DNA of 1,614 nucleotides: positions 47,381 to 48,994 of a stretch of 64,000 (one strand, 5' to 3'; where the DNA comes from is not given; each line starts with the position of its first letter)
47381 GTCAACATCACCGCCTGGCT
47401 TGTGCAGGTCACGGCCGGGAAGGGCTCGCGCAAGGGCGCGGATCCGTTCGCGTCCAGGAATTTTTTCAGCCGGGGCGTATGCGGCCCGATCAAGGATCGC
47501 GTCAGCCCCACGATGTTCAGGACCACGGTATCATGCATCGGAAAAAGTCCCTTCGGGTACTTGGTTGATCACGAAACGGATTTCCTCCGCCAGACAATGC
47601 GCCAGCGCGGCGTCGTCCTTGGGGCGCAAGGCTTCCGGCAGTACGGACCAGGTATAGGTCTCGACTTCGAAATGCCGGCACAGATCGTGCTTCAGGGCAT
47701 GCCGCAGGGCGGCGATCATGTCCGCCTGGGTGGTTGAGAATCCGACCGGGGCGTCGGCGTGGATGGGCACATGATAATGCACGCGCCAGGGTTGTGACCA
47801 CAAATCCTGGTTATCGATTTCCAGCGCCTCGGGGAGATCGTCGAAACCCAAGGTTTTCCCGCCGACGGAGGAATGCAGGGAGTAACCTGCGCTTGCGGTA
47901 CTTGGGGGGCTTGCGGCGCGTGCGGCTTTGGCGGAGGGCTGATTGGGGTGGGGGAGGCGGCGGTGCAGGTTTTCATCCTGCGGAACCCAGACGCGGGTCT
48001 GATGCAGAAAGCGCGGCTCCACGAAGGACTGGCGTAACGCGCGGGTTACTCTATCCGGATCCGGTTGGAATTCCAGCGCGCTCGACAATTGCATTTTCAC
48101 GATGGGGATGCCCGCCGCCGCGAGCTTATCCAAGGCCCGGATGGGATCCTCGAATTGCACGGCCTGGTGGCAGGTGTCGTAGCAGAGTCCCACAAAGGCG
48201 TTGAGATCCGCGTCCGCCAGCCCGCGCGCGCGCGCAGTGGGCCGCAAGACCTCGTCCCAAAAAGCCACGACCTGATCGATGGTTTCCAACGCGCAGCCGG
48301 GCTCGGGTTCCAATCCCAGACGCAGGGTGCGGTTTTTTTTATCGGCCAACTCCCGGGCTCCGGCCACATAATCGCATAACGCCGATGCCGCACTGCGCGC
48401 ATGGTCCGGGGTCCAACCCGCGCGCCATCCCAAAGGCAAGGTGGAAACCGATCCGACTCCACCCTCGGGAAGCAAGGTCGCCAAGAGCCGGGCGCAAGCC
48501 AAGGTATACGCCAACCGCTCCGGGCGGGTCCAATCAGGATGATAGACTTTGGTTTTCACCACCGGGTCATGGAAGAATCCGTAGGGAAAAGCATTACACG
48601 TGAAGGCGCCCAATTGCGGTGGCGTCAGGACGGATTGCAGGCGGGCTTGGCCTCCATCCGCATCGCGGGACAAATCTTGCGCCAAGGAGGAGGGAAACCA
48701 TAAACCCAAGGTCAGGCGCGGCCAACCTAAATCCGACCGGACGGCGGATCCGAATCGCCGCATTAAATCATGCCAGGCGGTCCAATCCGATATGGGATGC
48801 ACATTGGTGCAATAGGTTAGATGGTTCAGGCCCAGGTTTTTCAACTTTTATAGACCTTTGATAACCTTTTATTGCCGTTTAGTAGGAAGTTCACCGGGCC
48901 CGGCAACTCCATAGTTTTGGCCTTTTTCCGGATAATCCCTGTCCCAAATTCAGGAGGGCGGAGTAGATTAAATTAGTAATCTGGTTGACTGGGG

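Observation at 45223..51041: ebo-like metabolite-export gene set split into divergent operons and fused to a persulfide-sensor-type regulator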

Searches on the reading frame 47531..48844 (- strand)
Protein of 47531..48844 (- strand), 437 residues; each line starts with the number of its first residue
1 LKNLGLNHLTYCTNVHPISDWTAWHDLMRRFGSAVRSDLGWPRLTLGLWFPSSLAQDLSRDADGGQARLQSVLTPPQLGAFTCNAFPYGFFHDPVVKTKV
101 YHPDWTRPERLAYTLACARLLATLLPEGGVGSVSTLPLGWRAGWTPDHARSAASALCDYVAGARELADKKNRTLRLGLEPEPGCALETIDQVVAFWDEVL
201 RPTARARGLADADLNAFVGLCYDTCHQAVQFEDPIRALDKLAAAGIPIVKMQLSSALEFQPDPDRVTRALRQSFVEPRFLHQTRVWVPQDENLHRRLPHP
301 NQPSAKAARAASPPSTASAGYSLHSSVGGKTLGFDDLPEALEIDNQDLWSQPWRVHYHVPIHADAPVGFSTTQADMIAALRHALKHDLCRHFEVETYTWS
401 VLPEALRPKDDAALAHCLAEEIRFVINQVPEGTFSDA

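Call 3: search_protein_families(library=ncbifam, proteins=[window:47531-48844:-], max_evalue=0.01)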
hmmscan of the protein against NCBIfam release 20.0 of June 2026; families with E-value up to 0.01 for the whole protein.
window:47531-48844:- (437 aa): 1 family
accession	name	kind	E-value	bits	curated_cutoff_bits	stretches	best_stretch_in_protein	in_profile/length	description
NF035939.1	TIM_EboE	equivalog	2.5e-114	382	250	2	9-295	1-287/379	metabolite traffic protein EboE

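Call 4: search_protein_families(library=pfam, proteins=[window:47531-48844:-], max_evalue=0.01)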
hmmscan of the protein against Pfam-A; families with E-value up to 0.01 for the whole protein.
window:47531-48844:- (437 aa): 1 family
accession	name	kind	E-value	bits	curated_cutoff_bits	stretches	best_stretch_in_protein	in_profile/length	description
PF01261.30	AP_endonuc_2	-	6.2e-06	26.5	31.1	1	142-256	93-188/249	Xylose isomerase-like TIM barrel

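Call 9: find_related_loci(query=window:47531-48844:-, collection=genome_contigs, flank=10000)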
Query window:47531-48844:- (437 aa) in genome_contigs; peptide patterns used: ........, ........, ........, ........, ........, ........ (x = any residue, [..] = any of these).
248 stretches matched a pattern; 201 encode a relative of the query (tblastn E <= 1e-3); the best 80 are kept; 80 distinct loci.
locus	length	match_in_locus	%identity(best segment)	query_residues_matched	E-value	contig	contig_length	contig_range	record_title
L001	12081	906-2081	56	1-432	3e-156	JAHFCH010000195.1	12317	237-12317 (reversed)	MAG: Fibrobacteres bacterium isolate nzgw217 NODE_3546_length_12318_cov_4.582930, whole genome shotgun sequence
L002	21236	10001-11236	54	1-437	6e-155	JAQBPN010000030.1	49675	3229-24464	MAG: Fibrobacteres bacterium isolate RYN_348 scaffold_54785, whole genome shotgun sequence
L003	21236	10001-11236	55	1-437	7e-152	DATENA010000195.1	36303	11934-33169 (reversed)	MAG TPA_asm: Fibrobacteria bacterium isolate SMAG_U8957 k141_501627, whole genome shotgun sequence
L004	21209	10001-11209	54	1-437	7e-152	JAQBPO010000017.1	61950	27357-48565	MAG: Fibrobacteres bacterium isolate RYN_349 scaffold_120798, whole genome shotgun sequence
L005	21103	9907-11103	55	1-437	4e-151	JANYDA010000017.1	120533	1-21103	MAG: Fibrobacteria bacterium isolate 336R_metabinner_36 336R_k141_417296, whole genome shotgun sequence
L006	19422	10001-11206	52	1-432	3e-150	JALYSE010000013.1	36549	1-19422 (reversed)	MAG: Fibrobacterota bacterium isolate MDV bin107 SD1456_NODE_204_length_36549_cov_1.183351, whole genome shotgun sequenc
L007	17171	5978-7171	54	1-433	1e-148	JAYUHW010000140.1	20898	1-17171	MAG: Fibrobacteria bacterium isolate GFS_8554 GFS_8554_139, whole genome shotgun sequence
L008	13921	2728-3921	54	1-433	5e-149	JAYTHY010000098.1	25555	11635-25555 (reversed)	MAG: Fibrobacteria bacterium isolate GFS_2600 GFS_2600_97, whole genome shotgun sequence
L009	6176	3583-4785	52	2-437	3e-145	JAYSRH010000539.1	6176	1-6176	MAG: Fibrobacteria bacterium isolate GFS_11904 GFS_11904_538, whole genome shotgun sequence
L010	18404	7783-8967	54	8-425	7e-144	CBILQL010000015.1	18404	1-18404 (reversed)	MAG TPA_asm: uncultured bacterium isolate SRR16817059_concoct_26 genome assembly, contig: ERZ27394141.499, whole genome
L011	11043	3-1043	56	59-433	6e-132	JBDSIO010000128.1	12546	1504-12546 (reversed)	MAG: Fibrobacteria bacterium isolate cluster1_bin.300 k127_14928216, whole genome shotgun sequence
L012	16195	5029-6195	50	9-425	1e-129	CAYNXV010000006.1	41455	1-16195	MAG TPA_asm: uncultured Bifidobacteriales bacterium isolate SRP319275_co6_63 genome assembly, contig: NODE_184_length_41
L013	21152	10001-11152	50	9-436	5e-129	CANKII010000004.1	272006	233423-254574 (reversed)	MAG: Fibrobacteres bacterium isolate RH-27jun17-228 genome assembly, contig: RH-27jun17-C54, whole genome shotgun sequen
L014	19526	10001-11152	51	9-437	2e-125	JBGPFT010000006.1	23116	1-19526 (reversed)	MAG: Fibrobacteria bacterium isolate OBJ_0618_7090110_60 k141_3302992_length_23116_cov_14.4508, whole genome shotgun seq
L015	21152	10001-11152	46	6-428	2e-123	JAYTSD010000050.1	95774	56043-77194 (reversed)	MAG: Fibrobacteria bacterium isolate GFS_4934 GFS_4934_49, whole genome shotgun sequence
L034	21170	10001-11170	37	7-429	3e-76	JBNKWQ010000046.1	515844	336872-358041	MAG: Hahella sp. isolate A1.bin.1.orig k141_1393876, whole genome shotgun sequence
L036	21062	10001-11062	39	8-428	1e-73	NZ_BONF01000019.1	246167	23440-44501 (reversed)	Catellatospora bangladeshensis strain NBRC 107357 sequence019, whole genome shotgun sequence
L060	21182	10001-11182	32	7-429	1e-62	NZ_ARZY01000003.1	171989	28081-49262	Catenovulum agarivorans DS-2 contig3, whole genome shotgun sequence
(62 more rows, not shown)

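Call 21: search_protein_families(library=ncbifam, proteins=[L060:5997-7169:+, L060:7311-8243:+, L060:8247-9038:+, L060:9043-9927:+, L060:9971-11206:+, L060:11454-12845:+, L060:12941-14455:+], max_evalue=0.00001)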
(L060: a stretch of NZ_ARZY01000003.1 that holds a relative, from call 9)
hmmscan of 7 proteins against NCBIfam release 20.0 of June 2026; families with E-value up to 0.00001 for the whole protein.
L060:5997-7169:+ (390 aa): 6 families
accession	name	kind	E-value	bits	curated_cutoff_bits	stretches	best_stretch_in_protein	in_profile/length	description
NF004852.0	PRK06203.1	equivalog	4e-161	536.4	333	1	8-381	10-394/407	3-dehydroquinate synthase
TIGR01357.1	aroB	equivalog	3.6e-64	217.2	305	1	47-366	20-334/344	3-dehydroquinate synthase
TIGR04425.1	P_lya_rel_AroB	hypoth_equivalog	2.7e-48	164.8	400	1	50-377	28-343/348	AroB-related putative sugar phosphate phospholyase (cyclizing)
NF010627.0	PRK14021.1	equivalog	1.4e-35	122.7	565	1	35-378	195-540/542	bifunctional shikimate kinase/3-dehydroquinate synthase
NF010556.0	PRK13951.1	equivalog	2.5e-31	109.1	560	1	87-367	211-483/492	bifunctional shikimate kinase AroK/3-dehydroquinate synthase AroB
NF002022.0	PRK00843.1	equivalog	8.6e-10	38.1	413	1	95-323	68-299/350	NAD(P)-dependent glycerol-1-phosphate dehydrogenase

L060:7311-8243:+ (310 aa): 10 families
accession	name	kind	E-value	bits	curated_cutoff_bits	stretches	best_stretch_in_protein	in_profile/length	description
NF035940.1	prenyl_rel_EboC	equivalog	9.9e-50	169.6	250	1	15-307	1-289/292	UbiA-like protein EboC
NF045897.1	SCO3242_trans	equivalog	1.1e-39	136.7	260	1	16-310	2-287/287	SCO3242 family prenyltransferase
NF009523.0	PRK12884.1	equivalog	6.4e-21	74.8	269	1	11-174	2-162/279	prenyltransferase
NF009521.0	PRK12882.1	equivalog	6e-15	55.2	296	1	12-176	4-167/280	geranylgeranylglycerol-phosphate geranylgeranyltransferase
TIGR01475.1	ubiA_other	subfamily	1.9e-09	37.4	180.8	1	12-184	1-172/282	UbiA-like polyprenyltransferase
NF005742.0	PRK07566.1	equivalog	2e-08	33.7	313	1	13-167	28-190/315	chlorophyll synthase ChlG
TIGR01476.1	chlor_syn_BchG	subfamily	8.5e-08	32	212.3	1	38-176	23-170/283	(bacterio)chlorophyll synthase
NF009522.0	PRK12883.1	equivalog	5.1e-07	29.5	353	1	13-144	3-133/279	geranylgeranylglycerol-phosphate geranylgeranyltransferase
TIGR02056.1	ChlG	equivalog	4.2e-06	26.6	436.45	1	12-160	15-177/306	chlorophyll synthase ChlG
NF006088.0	PRK08238.1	equivalog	6.9e-06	25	351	0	32-142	214-322/482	UbiA family prenyltransferase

L060:8247-9038:+ (263 aa): 2 families
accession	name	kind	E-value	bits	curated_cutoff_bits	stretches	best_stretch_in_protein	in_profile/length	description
NF035938.1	EboA_domain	domain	1.2e-36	126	50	1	77-214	2-139/140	EboA domain-containing protein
NF035937.1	EboA_family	subfamily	5.9e-28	98.2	320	1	12-215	5-218/219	EboA family metabolite traffic protein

L060:9043-9927:+ (294 aa): 1 family
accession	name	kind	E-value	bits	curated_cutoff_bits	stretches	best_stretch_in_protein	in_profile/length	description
TIGR00010.1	TIGR00010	subfamily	4.6e-07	29.5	206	1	69-145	56-136/253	YchF/TatD family DNA exonuclease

L060:9971-11206:+ (411 aa): 1 family
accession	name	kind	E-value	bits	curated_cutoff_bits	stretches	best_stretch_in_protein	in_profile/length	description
NF035939.1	TIM_EboE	equivalog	3.2e-115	384.9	250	1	13-400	1-378/379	metabolite traffic protein EboE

L060:11454-12845:+ (463 aa): 2 families
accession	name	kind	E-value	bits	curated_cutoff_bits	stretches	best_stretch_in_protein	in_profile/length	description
TIGR02335.1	hydr_PhnA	equivalog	4.4e-11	42.5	407.55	0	171-341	173-341/408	phosphonoacetate hydrolase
NF042991.1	alk_phos_PafA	equivalog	3.2e-08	32.4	650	1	25-80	65-121/554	alkaline phosphatase PafA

L060:12941-14455:+ (504 aa): 0 families

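Call 34: search_protein_families(library=pfam, proteins=[L036:2644-4200:+, L036:4691-5590:+, L036:5754-6977:+, L036:12473-13783:+, L036:12425-13828:-, L034:1122-2834:+, L034:2831-5479:+, L034:5516-6205:+, L034:6189-7037:+, L034:12732-13220:+], max_evalue=0.0001)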
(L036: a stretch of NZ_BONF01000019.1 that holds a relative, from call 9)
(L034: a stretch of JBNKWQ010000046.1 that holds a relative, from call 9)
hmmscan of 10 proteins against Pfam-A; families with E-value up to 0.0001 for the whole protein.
L036:2644-4200:+ (518 aa): 0 families

L036:4691-5590:+ (299 aa): 0 families

L036:5754-6977:+ (407 aa): 2 families
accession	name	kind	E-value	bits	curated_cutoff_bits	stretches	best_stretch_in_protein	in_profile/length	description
PF07994.18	NAD_binding_5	-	3.6e-48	165.1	25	1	3-371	1-319/321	Myo-inositol-1-phosphate synthase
PF01658.22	Inos-1-P_synth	-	3.2e-31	108.1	27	1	213-317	1-107/107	Myo-inositol-1-phosphate synthase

L036:12473-13783:+ (436 aa): 1 family
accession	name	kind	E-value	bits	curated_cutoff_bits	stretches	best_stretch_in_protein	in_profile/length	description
PF00348.22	polyprenyl_synt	-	7.2e-44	150.3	27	1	117-372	8-236/251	Polyprenyl synthetase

L036:12425-13828:- (467 aa): 0 families

L034:1122-2834:+ (570 aa): 1 family
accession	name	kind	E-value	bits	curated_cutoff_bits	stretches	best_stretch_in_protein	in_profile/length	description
PF07584.16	BatA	-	3.8e-08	34.1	25.9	1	8-83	2-77/77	Aerotolerance regulator N-terminal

L034:2831-5479:+ (882 aa): 4 families
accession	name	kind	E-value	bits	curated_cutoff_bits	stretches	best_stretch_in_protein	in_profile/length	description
PF00092.34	VWA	-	2.4e-26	93.4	23.8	2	406-589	2-174/174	von Willebrand factor type A domain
PF13519.12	VWA_2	-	7.9e-17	62.3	27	1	406-528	1-106/107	von Willebrand factor type A domain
PF13768.12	VWA_3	-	1.1e-09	39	27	0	405-573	2-152/155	von Willebrand factor type A domain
PF05762.20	VWA_CoxE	-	5e-09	36.4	26.4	0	37-211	44-217/222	VWA domain containing CoxE-like protein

L034:5516-6205:+ (229 aa): 2 families
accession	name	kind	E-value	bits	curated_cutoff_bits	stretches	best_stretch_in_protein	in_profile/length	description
PF01292.26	Ni_hydr_CYTB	-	2.5e-23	83.2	30.1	1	38-210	1-179/179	Prokaryotic cytochrome b561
PF14358.11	DUF4405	-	8.3e-06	26.7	26.7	0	132-189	4-62/66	Domain of unknown function (DUF4405)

L034:6189-7037:+ (282 aa): 1 family
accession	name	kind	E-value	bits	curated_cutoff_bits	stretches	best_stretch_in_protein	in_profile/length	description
PF01261.30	AP_endonuc_2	-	7e-40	137.7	31.1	1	19-276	1-248/249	Xylose isomerase-like TIM barrel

L034:12732-13220:+ (162 aa): 2 families
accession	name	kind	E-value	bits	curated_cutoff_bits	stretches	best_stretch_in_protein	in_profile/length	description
PF03061.28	4HBT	-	1.3e-17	64.3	20.6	1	25-100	1-77/79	Thioesterase superfamily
PF13279.12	4HBT_2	-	4.1e-05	24.5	25.5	1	61-129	53-118/122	Thioesterase-like superfamily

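Call 48: search_solved_structures(query=L060:5997-7169:+, max_evalue=1e-10, show_alignments=0)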
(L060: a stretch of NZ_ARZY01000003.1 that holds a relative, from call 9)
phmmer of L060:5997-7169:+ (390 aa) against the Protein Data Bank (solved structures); distinct sequences matched with E-value up to 1e-10: 16.
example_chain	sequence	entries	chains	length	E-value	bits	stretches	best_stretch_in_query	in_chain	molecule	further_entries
5eks_A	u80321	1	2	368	5.3e-40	141.1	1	86-378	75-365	3-dehydroquinate synthase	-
3okf_A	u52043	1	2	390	5.4e-40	141.1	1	59-376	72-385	3-dehydroquinate synthase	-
6lk2_A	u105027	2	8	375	1.6e-38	136.3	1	85-377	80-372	3-dehydroquinate synthase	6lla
5hvn_A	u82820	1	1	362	9.6e-36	127.1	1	87-359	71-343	3-dehydroquinate synthase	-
4p53_A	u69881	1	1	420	9.8e-35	123.8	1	50-375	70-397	Cyclase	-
3zok_A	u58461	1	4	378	2.6e-32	115.8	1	84-330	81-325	3-DEHYDROQUINATE SYNTHASE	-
3clh_A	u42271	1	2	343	8.3e-30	107.6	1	86-320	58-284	3-dehydroquinate synthase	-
3qbd_A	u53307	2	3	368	3.5e-28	102.2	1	68-326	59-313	3-dehydroquinate synthase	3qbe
1xag_A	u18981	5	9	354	1.7e-27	100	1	85-378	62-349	3-dehydroquinate synthase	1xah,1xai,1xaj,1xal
5tpr_A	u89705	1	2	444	1.2e-26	97.1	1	19-332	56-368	3-dehydroquinate synthase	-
6c5c_A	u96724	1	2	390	2.3e-26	96.2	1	108-319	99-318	3-dehydroquinate synthase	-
7u5s_A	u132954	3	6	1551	3.7e-25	92.3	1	109-318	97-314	Pentafunctional AROM polypeptide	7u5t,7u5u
6hqv_A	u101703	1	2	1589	1.2e-24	90.7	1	104-319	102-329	Pentafunctional AROM polypeptide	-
1dqs_A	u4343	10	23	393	1.4e-23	87.1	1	112-364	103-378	PROTEIN (3-DEHYDROQUINATE SYNTHASE) | 3-DEHYDROQUINATE SYNTHASE | Pentafunctional AROM polypeptide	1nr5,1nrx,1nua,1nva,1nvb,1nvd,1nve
1ujn_A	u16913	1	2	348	1.6e-23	86.9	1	85-303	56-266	dehydroquinate synthase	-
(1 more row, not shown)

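Call 58: search_protein_families(library=ncbifam, proteins=[L036:7336-9117:+, L034:6189-7037:+, L034:8073-9059:+, L002:7863-8690:-], max_evalue=0.001)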
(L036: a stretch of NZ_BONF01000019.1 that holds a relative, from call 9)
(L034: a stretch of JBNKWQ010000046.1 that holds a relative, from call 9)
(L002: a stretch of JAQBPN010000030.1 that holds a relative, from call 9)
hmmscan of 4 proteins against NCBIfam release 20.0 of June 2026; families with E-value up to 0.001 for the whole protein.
L036:7336-9117:+ (593 aa): 10 families
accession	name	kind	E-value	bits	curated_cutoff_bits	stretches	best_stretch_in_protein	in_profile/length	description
NF035938.1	EboA_domain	domain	1.5e-34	119.2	50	1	465-588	2-139/140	EboA domain-containing protein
TIGR03234.1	OH-pyruv-isom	equivalog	9e-12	44.8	353.45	1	257-410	86-240/254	hydroxypyruvate isomerase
NF041099.2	keto_glucon_epim_IolO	equivalog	5.7e-11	42.2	300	1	175-425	22-261/269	5-keto-L-gluconate epimerase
NF035937.1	EboA_family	subfamily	1.4e-09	38.1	320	1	529-585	158-214/219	EboA family metabolite traffic protein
NF009688.0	PRK13209.1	subfamily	6.4e-08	31.9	317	1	252-418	96-262/286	L-ribulose-5-phosphate 3-epimerase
NF007360.0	PRK09856.1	equivalog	6.8e-07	29.1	305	1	164-423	3-261/276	fructoselysine 3-epimerase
TIGR04379.1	myo_inos_iolE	equivalog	7e-07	29.1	290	1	285-410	124-266/290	myo-inosose-2 dehydratase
NF043033.1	OxoTetrIsom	equivalog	1.7e-06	28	325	1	257-410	87-237/251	2-oxo-tetronate isomerase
TIGR00542.1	hxl6Piso_put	equivalog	1.1e-05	24.9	272.15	1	289-438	128-272/279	L-ribulose-5-phosphate 3-epimerase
NF009689.0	PRK13210.1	subfamily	0.00055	19.2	200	1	254-416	94-262/286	L-ribulose-5-phosphate 3-epimerase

L034:6189-7037:+ (282 aa): 14 families
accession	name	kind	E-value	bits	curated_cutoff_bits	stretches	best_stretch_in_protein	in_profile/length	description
NF007360.0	PRK09856.1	equivalog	3.2e-24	85.9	305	1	1-280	1-273/276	fructoselysine 3-epimerase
NF041099.2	keto_glucon_epim_IolO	equivalog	9.6e-21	74.3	300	1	9-278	18-268/269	5-keto-L-gluconate epimerase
TIGR03234.1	OH-pyruv-isom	equivalog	1.3e-19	70.5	353.45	1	9-256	10-240/254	hydroxypyruvate isomerase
NF009688.0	PRK13209.1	subfamily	3e-16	59.3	317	1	104-257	102-255/286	L-ribulose-5-phosphate 3-epimerase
NF043033.1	OxoTetrIsom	equivalog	5e-14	52.7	325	1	8-256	10-237/251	2-oxo-tetronate isomerase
TIGR04379.1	myo_inos_iolE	equivalog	1e-13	51.5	290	1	14-262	24-272/290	myo-inosose-2 dehydratase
NF051856.1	PsicseEpim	equivalog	3.1e-13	50.2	300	1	12-257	15-246/287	D-psicose 3-epimerase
NF009689.0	PRK13210.1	subfamily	3.5e-09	36.2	200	1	103-260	97-260/286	L-ribulose-5-phosphate 3-epimerase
TIGR00542.1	hxl6Piso_put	equivalog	5.7e-09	35.7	272.15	1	103-261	94-254/279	L-ribulose-5-phosphate 3-epimerase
NF041277.1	coba_remo_CbiR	equivalog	2.1e-07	30.7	105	1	178-259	156-237/249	cobamide remodeling phosphodiesterase CbiR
NF007441.0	PRK09989.1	equivalog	1.5e-06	28.2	412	1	16-256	18-241/258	HPr family phosphocarrier protein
NF007444.0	PRK09997.1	equivalog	6.4e-06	25.8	465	1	103-256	87-241/258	hydroxypyruvate isomerase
NF002198.0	PRK01060.1-3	equivalog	2.5e-05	24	244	1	94-221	71-199/253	deoxyribonuclease IV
NF042435.1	DhshikDhtase_QuiC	equivalog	4.9e-05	22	1200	1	120-258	98-242/635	3-dehydroshikimate dehydratase QuiC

L034:8073-9059:+ (328 aa): 2 families
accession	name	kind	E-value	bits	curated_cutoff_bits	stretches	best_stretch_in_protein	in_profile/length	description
NF035938.1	EboA_domain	domain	9e-37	126.4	50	1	122-259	2-138/140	EboA domain-containing protein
NF035937.1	EboA_family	subfamily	1e-32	113.8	320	1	42-259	3-216/219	EboA family metabolite traffic protein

L002:7863-8690:- (276 aa): 6 families
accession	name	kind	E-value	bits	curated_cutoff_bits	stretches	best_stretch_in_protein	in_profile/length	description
NF043033.1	OxoTetrIsom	equivalog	3.1e-09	37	325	1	81-254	72-243/251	2-oxo-tetronate isomerase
TIGR03234.1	OH-pyruv-isom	equivalog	9.8e-08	31.6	353.45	1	90-257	79-249/254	hydroxypyruvate isomerase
TIGR04379.1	myo_inos_iolE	equivalog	2.4e-06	27.3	290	0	158-242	158-260/290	myo-inosose-2 dehydratase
NF041099.2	keto_glucon_epim_IolO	equivalog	3.3e-05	23.3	300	1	174-268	177-266/269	5-keto-L-gluconate epimerase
NF007360.0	PRK09856.1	equivalog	0.00039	20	305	1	154-245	154-245/276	fructoselysine 3-epimerase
NF051856.1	PsicseEpim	equivalog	0.00059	19.7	300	1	157-243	158-240/287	D-psicose 3-epimerase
